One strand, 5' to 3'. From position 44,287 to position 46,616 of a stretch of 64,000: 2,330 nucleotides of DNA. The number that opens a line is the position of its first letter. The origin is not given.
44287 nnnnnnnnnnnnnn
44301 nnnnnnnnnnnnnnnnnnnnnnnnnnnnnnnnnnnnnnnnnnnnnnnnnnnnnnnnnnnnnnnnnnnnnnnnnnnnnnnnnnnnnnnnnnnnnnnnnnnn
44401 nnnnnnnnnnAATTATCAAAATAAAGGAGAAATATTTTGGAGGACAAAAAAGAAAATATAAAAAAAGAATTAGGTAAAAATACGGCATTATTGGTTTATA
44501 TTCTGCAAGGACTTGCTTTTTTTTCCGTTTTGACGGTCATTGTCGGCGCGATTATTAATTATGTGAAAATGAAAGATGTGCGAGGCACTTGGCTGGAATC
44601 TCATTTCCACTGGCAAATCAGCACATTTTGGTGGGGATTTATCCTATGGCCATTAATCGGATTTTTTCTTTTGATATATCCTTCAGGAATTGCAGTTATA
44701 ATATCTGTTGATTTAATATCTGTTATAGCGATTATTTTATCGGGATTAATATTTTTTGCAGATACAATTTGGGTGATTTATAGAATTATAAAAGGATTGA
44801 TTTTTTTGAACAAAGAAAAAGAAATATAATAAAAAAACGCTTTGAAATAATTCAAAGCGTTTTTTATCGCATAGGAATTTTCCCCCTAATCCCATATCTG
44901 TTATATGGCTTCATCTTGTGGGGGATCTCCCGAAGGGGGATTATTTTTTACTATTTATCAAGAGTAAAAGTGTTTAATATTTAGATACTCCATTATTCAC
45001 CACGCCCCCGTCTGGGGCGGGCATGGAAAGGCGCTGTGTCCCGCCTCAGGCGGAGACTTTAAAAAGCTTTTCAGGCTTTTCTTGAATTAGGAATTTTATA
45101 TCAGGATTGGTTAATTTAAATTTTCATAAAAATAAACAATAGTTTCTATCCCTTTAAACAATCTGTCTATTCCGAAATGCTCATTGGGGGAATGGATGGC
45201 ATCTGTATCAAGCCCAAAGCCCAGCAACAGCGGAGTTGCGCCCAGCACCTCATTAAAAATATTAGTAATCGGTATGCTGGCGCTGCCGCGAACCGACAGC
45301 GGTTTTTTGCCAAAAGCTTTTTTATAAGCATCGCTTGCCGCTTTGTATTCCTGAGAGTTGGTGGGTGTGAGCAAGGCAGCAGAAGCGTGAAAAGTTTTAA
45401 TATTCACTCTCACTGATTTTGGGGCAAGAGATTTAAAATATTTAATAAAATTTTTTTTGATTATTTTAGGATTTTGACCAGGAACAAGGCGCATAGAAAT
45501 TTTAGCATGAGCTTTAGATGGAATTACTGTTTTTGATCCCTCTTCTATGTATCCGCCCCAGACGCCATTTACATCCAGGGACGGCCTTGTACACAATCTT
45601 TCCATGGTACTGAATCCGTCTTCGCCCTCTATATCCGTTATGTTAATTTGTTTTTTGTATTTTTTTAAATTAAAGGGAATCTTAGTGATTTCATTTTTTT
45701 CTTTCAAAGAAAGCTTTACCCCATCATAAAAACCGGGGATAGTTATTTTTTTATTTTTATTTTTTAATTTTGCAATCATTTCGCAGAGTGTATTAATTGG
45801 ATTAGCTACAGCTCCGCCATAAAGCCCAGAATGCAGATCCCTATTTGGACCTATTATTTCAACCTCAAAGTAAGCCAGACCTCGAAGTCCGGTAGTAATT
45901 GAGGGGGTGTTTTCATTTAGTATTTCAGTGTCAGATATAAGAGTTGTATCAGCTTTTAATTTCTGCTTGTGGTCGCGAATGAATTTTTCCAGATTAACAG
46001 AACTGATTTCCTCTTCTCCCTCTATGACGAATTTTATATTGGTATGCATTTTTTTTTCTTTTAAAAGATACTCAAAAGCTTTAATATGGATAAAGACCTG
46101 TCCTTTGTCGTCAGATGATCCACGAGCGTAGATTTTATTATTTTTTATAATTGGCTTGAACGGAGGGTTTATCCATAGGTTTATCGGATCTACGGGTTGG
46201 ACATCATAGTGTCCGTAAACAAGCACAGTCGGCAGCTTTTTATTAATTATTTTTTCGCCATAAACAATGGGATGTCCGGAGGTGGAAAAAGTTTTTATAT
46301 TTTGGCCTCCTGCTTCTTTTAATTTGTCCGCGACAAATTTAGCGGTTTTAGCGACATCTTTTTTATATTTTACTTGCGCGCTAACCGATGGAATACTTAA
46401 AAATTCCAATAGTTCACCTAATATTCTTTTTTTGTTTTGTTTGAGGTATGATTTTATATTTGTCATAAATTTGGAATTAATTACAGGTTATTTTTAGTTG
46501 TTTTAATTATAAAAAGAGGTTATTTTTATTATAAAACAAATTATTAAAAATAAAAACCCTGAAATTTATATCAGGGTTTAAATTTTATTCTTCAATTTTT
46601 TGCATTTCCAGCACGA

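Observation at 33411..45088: Two direct copies of a structured 180-223 bp intergenic element bracket an 11-kb segment; the conservation pattern resembles an ncRNA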

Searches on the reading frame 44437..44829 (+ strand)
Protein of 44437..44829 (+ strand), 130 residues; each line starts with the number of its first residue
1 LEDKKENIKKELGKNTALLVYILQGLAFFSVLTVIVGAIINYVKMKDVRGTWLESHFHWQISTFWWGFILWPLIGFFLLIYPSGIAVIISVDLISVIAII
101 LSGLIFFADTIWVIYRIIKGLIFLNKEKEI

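Call 9: search_protein_families(library=pfam, proteins=[window:44437-44829:+])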
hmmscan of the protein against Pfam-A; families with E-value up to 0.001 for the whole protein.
window:44437-44829:+ (130 aa): 0 families

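Call 48: find_homologous_proteins(query=window:44437-44829:+, max_evalue=0.00001)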
Query window:44437-44829:+ (130 aa): 89 proteins with E <= 0.00001 among 143 candidates.
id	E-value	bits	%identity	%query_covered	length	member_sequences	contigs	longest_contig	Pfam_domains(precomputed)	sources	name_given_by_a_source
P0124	3.5e-41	159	66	95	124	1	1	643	-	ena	-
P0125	4.3e-23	100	47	99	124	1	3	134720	-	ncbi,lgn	ncbi:MAG: DUF4870 family protein [Desulfonatronovibrionaceae bacterium]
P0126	4.4e-23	100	42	100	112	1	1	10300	-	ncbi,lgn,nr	ncbi:MAG: hypothetical protein JW855_00525 [Gammaproteobacteria bacterium]|nr:hypothetical protein [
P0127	1.1e-22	99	47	94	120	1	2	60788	-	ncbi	ncbi:MAG: DUF4870 family protein [Pseudomonadota bacterium]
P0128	4.5e-22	97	46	94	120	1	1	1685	-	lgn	-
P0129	4.5e-22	97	48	98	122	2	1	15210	-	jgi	-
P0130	1.9e-21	95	47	94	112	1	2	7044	-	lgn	-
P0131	1.9e-21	95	46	94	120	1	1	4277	-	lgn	-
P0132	2.4e-21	94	48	97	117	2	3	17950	-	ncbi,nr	ncbi:MAG: hypothetical protein KZQ64_09840 [gamma proteobacterium symbiont of Bathyaustriella thioni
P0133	3.2e-21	94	47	94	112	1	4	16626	-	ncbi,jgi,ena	jgi:uncharacterized membrane protein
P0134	7.8e-21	93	45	99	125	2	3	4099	-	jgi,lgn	jgi:uncharacterized membrane protein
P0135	7.9e-21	93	45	99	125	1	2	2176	-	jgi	jgi:uncharacterized membrane protein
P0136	7.9e-21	93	45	99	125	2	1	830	-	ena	-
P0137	1.2e-20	92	50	90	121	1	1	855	PF09685.16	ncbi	-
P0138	1.2e-20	92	44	99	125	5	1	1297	-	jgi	jgi:uncharacterized membrane protein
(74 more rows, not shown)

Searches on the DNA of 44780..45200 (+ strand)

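Call 8: search_rna_families(source=window, start=44780, end=45200, threshold=evalue, max_evalue=10, show_alignments=3)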
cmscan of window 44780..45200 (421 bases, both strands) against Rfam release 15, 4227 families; matches with E-value up to 10: 22.
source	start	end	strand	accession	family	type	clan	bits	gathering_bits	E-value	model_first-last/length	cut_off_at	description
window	44799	44948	+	RF00515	PyrR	Cis-reg;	-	29.9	54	0.028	1-115/115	no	PyrR binding site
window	44826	44948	-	RF02053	STnc430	Gene; sRNA;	-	28.5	47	0.014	1-162/162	no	Enterobacterial sRNA STnc430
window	44828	44901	-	RF01470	rli38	Gene; sRNA;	-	24.8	49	0.26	1-150/150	no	Listeria sRNA rli38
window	44786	44946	+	RF01470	rli38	Gene; sRNA;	-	21.7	49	1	1-150/150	no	Listeria sRNA rli38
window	44823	44893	-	RF02371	PyrG_leader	Cis-reg; leader;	-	21.4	65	1.7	1-78/78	no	PyrG leader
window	44799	44873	+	RF02371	PyrG_leader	Cis-reg; leader;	-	21.1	65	2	1-78/78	no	PyrG leader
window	45095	45158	+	RF01587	snoR10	Gene; snRNA; snoRNA; CD-box;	-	20.4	65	3.3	1-71/71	no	small nucleolar RNA snoR10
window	44826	44887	-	RF03029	RT-8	Gene; sRNA;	-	19.1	87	0.88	1-92/92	no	RT-8 RNA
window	44805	44946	+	RF02618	SSRC34_2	Gene; sRNA;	-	19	48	1.1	1-125/125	no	Streptococcus sRNA 34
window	44919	45011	-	RF00205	snoR41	Gene; snRNA; snoRNA; CD-box;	CL00068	18.6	40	1.4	1-97/97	no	Small nucleolar RNA R41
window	44829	44868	-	RF02512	PYLIS_5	Cis-reg;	-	17.3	60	2.8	6-45/100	no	Pyrrolysine insertion sequence transposase 1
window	44832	44865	-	RF04255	MIR8001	Gene; miRNA;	-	16.7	90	2.1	16-50/67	no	MIR8001 microRNA precursor family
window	44813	44865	+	RF02427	SpF10_sRNA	Gene; sRNA;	-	16.2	60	2.8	1-57/57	no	Streptococcus sRNA SpF10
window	44833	44915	-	RF02397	sau-5971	Gene; sRNA;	-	16.1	90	2.4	1-96/96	no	Staphylococcus sRNA sau-5971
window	44829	44867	-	RF03799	mir-3202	Gene; miRNA;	-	15.7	90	3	1-79/79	no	mir-3202 microRNA precursor family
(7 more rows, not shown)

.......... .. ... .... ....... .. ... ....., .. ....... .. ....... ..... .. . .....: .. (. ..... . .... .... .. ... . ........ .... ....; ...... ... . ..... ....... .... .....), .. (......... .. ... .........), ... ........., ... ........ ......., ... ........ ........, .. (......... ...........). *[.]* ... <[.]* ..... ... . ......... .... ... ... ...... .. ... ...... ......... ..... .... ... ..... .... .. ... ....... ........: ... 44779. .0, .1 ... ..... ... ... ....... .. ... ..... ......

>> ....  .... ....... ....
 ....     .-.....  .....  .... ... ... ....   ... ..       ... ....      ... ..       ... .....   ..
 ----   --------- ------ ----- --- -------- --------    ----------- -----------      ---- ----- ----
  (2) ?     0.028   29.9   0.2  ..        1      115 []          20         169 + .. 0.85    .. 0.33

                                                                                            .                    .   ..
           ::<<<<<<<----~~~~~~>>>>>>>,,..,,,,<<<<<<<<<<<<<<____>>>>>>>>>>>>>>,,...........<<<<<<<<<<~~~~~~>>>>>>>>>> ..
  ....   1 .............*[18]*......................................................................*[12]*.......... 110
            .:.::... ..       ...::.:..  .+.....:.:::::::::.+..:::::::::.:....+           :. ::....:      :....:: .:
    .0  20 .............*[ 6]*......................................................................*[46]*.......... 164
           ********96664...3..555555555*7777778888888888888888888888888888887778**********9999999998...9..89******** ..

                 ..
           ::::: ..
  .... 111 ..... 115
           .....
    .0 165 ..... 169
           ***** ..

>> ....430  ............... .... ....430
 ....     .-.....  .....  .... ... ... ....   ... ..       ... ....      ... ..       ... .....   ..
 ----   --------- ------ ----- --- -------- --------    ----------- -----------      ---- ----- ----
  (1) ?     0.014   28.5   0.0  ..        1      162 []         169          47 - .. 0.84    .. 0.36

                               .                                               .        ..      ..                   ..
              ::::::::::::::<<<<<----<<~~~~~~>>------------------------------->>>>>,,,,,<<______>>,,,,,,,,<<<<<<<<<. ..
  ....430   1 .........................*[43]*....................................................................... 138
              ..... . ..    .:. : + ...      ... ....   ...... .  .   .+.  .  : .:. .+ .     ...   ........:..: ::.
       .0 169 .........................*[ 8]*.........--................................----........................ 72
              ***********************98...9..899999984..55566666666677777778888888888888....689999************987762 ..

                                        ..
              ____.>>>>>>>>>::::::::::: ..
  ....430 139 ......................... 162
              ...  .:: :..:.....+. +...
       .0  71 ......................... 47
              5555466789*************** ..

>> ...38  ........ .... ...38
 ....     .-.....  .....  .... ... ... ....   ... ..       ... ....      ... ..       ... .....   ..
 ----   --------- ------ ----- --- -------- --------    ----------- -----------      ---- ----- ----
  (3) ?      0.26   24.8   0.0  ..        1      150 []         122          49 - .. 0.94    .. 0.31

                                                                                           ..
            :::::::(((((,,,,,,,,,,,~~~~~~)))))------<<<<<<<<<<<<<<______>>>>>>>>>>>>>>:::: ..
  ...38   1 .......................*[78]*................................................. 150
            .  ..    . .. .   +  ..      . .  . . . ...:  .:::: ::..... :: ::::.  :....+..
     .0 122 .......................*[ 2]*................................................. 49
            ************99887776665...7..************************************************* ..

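Call 38: search_dna_similar(query=window:44866-45088:+, collection=phages, mode=distant, max_evalue=0.01)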
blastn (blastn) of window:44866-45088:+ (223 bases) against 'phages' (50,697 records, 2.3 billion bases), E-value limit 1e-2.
No match.

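Call 39: search_dna_similar(query=window:44866-45088:+, collection=plasmids, mode=distant, max_evalue=0.01)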
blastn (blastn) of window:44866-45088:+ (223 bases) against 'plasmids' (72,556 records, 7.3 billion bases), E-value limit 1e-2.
No match.

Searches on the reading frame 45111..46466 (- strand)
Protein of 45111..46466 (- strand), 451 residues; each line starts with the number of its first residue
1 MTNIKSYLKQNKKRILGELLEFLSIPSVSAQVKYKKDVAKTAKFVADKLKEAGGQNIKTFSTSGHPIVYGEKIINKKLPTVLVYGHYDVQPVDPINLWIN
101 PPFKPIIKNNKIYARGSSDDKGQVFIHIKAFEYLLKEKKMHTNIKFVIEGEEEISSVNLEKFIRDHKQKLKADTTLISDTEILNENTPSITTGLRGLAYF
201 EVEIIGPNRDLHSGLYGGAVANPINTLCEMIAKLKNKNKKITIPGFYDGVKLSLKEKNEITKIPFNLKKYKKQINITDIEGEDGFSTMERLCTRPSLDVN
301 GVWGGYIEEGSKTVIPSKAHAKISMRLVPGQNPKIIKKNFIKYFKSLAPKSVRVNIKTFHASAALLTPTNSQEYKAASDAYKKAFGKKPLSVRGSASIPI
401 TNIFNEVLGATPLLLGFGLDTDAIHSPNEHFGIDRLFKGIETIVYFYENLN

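Call 9: search_protein_families(library=pfam, proteins=[window:45111-46466:-])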
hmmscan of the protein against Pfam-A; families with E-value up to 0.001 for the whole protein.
window:45111-46466:- (451 aa): 2 families
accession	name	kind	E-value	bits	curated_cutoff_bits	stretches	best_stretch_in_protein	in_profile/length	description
PF01546.33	Peptidase_M20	-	6.2e-31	108.4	24.6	1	82-448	1-205/206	Peptidase family M20/M25/M40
PF07687.19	M20_dimer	-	2e-19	70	21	1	192-350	1-105/107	Peptidase dimerisation domain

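Call 27: find_homologous_proteins(query=window:45111-46466:-, max_evalue=1e-40)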
Query window:45111-46466:- (451 aa): 8000 proteins with E <= 1e-40 among 8000 candidates; the best 120 are listed.
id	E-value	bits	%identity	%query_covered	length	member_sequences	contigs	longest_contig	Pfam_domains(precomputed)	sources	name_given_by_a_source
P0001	1.5e-268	909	93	100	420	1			PF01546.34,PF07687.20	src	-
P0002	1.6e-263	893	92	100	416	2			PF01546.34,PF07687.20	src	-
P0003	1.4e-184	633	62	100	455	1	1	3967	PF01546.34,PF07687.20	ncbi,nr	ncbi:MAG: dipeptidase, partial [Bacteroidia bacterium]|nr:dipeptidase [Bacteroidia bacterium]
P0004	1.5e-184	632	62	100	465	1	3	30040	PF01546.34,PF07687.20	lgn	-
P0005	1.5e-184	632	62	100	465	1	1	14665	PF01546.34,PF07687.20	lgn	-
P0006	4.5e-184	631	62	100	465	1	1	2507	PF01546.34,PF07687.20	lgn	-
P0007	5.4e-184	631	62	100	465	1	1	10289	PF01546.34,PF07687.20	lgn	-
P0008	2.2e-183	629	62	100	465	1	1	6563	PF01546.34,PF07687.20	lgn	-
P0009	7.4e-183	627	60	99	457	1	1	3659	PF01546.34,PF07687.20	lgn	-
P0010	1.2e-182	626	61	100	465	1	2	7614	PF01546.34,PF07687.20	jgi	jgi:acetylornithine deacetylase/succinyl-diaminopimelate desuccinylase-like protein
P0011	3.6e-182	625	61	100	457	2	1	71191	PF01546.34,PF07687.20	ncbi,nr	ncbi:MAG: dipeptidase [Bacteroidetes bacterium]|nr:dipeptidase [Bacteroidota bacterium]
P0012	9.8e-182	623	61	99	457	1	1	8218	PF01546.34,PF07687.20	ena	-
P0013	1.4e-181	623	61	100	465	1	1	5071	PF01546.34,PF07687.20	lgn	-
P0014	1.6e-181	622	59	100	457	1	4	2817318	PF01546.34,PF07687.20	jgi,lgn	-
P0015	1.7e-181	622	60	100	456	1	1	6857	PF01546.34,PF07687.20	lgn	-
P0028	1.3e-179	616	61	100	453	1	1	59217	PF01546.34,PF07687.20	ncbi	ncbi:MAG: dipeptidase [Candidatus Falkowbacteria bacterium]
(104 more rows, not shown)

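Call 37: find_encoding_contigs(protein=P0028, flank=6000, max_places=2)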
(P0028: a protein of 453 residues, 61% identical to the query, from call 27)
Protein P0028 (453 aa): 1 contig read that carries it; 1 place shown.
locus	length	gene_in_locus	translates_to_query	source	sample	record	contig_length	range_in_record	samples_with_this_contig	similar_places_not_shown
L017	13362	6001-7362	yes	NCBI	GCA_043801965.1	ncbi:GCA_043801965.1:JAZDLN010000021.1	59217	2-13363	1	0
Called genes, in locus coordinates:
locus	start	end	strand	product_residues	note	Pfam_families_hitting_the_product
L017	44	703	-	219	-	PF02397:Bac_transf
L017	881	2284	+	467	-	-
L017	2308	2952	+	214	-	-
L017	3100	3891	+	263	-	PF02163:Peptidase_M50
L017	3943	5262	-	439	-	PF05958:tRNA_U5-meth_tr, PF05175:MTS (weak), PF03602:Cons_hypoth95 (weak)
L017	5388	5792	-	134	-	-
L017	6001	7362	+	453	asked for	PF01546:Peptidase_M20, PF07687:M20_dimer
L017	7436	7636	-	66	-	-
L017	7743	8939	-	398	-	PF19425:Csd3_N2, PF01551:Peptidase_M23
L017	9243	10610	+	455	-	PF17820:PDZ_6 (faint), PF03572:Peptidase_S41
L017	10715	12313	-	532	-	PF07690:MFS_1 (weak), PF03092:BT1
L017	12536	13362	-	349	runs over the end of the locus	PF00438:S-AdoMet_synt_N, PF02772:S-AdoMet_synt_M, PF02773:S-AdoMet_synt_C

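Call 47: find_encoding_contigs(protein=P0001, flank=5000, max_places=4)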
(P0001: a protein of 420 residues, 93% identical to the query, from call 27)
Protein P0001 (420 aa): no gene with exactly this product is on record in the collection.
